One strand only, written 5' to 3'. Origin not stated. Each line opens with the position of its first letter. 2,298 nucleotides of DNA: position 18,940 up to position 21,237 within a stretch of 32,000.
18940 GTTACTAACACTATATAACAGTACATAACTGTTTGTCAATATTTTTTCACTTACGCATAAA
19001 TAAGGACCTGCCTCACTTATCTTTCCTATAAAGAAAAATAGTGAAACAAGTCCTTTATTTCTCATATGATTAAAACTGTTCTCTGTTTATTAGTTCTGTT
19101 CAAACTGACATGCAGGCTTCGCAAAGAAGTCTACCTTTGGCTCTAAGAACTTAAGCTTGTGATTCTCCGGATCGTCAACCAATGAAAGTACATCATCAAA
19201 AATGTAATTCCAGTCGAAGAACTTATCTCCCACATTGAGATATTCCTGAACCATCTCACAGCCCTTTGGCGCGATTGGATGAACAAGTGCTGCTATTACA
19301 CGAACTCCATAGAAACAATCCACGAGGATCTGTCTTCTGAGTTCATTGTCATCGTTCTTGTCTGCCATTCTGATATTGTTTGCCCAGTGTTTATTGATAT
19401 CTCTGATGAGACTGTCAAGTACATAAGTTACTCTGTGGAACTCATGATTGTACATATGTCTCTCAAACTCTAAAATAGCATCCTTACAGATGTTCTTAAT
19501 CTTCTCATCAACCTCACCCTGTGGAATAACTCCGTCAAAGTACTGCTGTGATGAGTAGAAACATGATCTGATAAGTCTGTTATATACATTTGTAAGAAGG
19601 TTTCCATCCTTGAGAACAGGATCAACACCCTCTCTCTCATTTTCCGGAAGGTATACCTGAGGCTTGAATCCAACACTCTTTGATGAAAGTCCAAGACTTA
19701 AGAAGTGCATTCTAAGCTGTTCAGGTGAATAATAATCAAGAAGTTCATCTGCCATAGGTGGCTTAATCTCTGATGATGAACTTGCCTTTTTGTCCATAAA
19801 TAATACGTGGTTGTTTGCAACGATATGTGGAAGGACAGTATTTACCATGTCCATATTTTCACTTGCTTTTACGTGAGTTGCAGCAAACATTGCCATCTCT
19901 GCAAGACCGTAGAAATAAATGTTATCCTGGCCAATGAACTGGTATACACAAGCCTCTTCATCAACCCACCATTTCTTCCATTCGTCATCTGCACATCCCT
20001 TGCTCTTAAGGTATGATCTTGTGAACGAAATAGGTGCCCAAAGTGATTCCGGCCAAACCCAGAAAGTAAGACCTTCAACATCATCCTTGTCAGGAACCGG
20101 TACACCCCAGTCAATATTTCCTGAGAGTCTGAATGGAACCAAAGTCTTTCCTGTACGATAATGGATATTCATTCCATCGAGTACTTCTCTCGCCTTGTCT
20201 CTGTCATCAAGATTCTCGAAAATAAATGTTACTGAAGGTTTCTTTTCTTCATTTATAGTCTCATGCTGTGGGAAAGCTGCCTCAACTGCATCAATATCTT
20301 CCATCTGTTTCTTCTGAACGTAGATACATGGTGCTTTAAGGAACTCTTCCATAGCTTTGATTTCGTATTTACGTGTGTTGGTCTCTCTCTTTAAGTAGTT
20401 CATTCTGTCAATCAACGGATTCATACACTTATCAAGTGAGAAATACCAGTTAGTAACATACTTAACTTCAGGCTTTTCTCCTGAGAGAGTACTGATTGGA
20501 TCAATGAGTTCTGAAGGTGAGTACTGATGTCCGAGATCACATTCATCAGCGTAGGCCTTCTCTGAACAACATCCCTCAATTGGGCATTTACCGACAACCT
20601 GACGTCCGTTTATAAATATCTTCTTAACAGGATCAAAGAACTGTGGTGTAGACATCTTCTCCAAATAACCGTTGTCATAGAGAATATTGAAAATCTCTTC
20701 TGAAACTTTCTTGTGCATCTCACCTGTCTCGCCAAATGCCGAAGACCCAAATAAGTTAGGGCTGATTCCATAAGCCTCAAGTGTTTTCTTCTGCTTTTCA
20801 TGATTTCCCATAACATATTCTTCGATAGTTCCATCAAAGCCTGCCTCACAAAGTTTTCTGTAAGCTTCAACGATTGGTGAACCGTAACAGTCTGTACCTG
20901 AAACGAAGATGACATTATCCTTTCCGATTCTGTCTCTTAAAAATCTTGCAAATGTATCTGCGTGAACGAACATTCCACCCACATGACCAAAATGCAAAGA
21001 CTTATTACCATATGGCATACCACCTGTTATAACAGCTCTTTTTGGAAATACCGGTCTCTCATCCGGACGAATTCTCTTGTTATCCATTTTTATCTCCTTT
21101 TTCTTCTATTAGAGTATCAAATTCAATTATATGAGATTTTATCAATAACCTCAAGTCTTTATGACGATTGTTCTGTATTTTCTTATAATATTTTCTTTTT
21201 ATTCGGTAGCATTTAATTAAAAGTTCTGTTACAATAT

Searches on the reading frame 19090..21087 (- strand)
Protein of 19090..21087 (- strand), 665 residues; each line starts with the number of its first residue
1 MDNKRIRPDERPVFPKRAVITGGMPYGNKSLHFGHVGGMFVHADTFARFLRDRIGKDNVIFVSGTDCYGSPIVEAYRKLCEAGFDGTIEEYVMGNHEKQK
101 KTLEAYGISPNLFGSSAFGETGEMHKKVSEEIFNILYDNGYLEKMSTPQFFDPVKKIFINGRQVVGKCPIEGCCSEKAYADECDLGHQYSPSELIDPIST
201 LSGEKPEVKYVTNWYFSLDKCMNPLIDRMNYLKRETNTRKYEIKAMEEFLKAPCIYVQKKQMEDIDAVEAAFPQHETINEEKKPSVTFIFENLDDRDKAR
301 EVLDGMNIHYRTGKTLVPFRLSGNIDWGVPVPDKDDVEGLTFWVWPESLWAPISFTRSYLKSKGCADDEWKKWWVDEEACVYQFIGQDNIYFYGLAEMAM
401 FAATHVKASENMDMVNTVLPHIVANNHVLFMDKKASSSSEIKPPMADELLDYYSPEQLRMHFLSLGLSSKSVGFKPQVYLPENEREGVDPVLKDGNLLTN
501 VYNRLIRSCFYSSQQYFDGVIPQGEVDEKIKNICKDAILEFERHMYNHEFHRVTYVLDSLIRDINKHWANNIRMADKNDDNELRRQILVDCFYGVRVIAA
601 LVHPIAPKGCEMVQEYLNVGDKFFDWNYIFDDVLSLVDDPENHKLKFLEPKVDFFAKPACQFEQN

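Call 7: search_protein_families(library=pfam, proteins=[window:19090-21087:-])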
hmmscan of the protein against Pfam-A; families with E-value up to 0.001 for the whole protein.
window:19090-21087:- (665 aa): 1 family
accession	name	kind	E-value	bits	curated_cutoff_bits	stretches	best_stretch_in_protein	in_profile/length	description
PF09334.17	tRNA-synt_1g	-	7.2e-64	216.4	20.1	2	19-251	2-219/391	tRNA synthetases class I (M)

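Call 91: list_cluster_members(proteins=[P0002, window:19090-21087:-, window:21537-22943:+])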
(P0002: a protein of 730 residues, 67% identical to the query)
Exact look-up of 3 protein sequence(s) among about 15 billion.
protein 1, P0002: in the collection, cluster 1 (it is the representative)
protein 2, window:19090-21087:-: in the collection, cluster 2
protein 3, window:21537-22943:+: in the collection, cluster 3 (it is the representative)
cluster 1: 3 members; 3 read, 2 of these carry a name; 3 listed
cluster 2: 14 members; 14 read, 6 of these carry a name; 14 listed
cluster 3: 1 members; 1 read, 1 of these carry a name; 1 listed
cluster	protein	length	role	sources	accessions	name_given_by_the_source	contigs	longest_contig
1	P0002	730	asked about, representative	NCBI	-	-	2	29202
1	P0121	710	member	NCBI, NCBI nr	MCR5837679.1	MAG: glycoside hydrolase family 5 protein [Lachnospiraceae bacterium] | glycoside hydrolase family 5 protein [Lachnospiraceae bacterium]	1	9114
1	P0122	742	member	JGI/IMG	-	endoglucanase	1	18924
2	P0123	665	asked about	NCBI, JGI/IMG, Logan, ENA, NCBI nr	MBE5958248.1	MAG: methionine--tRNA ligase [Lachnospiraceae bacterium] | methionine--tRNA ligase [Lachnospiraceae bacterium]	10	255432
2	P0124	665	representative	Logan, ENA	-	-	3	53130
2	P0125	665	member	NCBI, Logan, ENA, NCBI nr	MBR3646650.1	MAG: class I tRNA ligase family protein [Lachnospiraceae bacterium] | class I tRNA ligase family protein [Lachnospiraceae bacterium]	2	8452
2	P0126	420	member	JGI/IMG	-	methionyl-tRNA synthetase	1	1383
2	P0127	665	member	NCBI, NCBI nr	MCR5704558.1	MAG: class I tRNA ligase family protein [Eubacterium sp.] | class I tRNA ligase family protein [Eubacterium sp.]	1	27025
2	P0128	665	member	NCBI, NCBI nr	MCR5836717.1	MAG: class I tRNA ligase family protein [Lachnospiraceae bacterium] | class I tRNA ligase family protein [Lachnospiraceae bacterium]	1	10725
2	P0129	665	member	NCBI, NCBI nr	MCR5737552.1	MAG: class I tRNA ligase family protein [Eubacterium sp.] | class I tRNA ligase family protein [Eubacterium sp.]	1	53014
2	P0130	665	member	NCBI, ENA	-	-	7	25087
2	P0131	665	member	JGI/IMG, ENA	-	-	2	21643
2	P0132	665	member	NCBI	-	-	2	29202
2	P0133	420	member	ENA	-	-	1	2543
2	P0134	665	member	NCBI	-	-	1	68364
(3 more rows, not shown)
